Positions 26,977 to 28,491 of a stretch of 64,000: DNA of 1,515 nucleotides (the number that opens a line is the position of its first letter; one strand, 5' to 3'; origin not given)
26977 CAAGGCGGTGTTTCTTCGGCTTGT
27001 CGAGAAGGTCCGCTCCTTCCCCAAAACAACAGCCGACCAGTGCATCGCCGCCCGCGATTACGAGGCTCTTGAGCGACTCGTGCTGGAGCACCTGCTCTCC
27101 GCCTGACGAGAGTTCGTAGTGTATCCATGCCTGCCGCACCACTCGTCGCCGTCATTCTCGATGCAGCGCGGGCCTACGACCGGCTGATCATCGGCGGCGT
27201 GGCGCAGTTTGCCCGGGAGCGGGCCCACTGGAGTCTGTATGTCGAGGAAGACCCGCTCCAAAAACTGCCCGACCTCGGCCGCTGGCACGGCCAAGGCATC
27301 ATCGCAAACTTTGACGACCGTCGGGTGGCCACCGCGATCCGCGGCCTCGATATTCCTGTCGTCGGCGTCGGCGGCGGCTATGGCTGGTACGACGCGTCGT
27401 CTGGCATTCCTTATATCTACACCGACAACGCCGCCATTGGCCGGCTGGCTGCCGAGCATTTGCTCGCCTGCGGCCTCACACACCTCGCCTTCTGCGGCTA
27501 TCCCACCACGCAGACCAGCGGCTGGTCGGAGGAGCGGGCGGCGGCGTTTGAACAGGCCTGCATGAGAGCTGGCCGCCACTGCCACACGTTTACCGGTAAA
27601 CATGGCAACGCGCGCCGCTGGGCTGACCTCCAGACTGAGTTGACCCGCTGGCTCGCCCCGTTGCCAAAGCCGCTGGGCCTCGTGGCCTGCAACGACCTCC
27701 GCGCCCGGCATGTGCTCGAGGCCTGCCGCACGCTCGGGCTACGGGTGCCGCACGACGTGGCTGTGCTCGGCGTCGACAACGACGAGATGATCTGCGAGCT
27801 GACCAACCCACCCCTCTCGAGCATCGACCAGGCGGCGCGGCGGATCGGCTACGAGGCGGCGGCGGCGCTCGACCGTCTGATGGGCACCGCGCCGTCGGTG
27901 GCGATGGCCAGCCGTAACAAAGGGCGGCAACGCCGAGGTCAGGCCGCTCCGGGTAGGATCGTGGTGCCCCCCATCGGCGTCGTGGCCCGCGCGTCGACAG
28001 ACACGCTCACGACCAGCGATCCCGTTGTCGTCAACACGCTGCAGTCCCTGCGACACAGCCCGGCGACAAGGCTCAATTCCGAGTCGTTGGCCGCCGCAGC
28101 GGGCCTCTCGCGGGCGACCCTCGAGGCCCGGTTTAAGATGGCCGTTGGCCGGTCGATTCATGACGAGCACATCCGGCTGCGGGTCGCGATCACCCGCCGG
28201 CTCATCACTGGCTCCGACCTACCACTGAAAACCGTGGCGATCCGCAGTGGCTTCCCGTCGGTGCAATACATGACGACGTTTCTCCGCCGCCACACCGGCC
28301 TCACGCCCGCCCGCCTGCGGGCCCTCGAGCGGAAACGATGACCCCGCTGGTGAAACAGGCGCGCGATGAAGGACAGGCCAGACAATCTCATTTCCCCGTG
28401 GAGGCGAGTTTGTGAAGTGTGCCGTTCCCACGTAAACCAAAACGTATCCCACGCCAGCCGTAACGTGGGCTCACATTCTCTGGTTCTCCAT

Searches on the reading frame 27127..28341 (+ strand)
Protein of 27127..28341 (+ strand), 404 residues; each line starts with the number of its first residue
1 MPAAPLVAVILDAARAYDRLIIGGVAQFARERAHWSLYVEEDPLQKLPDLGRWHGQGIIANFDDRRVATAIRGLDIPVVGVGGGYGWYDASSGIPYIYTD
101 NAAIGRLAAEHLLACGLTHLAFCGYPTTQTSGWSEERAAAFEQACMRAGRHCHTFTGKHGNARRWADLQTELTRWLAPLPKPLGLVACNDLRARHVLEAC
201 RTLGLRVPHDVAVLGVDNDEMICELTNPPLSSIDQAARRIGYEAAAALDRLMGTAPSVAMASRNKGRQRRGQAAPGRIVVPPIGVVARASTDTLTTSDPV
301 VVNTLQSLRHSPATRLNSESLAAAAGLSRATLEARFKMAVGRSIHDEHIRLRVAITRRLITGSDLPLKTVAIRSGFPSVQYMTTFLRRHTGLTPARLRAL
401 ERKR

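Call 21: find_encoding_contigs(protein=window:27127-28341:+, flank=10000, max_places=1)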
Protein window:27127-28341:+ (404 aa): 13 contigs read that carry it; 1 place shown.
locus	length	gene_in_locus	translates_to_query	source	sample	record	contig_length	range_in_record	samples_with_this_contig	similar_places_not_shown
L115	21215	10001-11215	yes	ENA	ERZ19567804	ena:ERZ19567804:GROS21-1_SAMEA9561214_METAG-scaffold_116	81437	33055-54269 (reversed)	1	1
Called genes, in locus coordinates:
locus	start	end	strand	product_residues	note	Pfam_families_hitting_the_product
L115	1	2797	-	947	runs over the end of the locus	PF07635:PSCyt1, PF24807:WD40_CDC20-Fz, PF25173:Beta-prop_WDR3_1st, PF25174:Beta-prop_THOC3, PF24782:WD40_MABP1-WDR62_2nd, PF24796:WDR55, PF23381:Beta-prop_IFT122_1st, PF24814:WD40_Prp19, +27 more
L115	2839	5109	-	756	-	PF02368:Big_2, PF07583:PSCyt2, PF07587:PSD1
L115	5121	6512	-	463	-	PF07394:DUF1501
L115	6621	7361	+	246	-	PF08448:PAS_4, PF00165:HTH_AraC (weak), PF12833:HTH_18, PF00165:HTH_AraC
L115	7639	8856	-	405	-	-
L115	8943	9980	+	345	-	PF01261:AP_endonuc_2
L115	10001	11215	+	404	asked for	PF22177:PBP1_XylR, PF13407:Peripla_BP_4 (weak), PF13377:Peripla_BP_3, PF00165:HTH_AraC (faint), PF12833:HTH_18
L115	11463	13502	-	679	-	PF08497:Radical_SAM_N, PF04055:Radical_SAM, PF11842:DUF3362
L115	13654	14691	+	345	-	PF00595:PDZ, PF13180:PDZ_2, PF17820:PDZ_6 (weak)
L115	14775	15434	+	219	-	PF01583:APS_kinase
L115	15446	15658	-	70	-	-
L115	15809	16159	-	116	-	PF00903:Glyoxalase (weak)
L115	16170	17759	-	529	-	PF00140:Sigma70_r1_2, PF04542:Sigma70_r2, PF04539:Sigma70_r3, PF04545:Sigma70_r4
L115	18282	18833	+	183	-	-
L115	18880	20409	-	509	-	-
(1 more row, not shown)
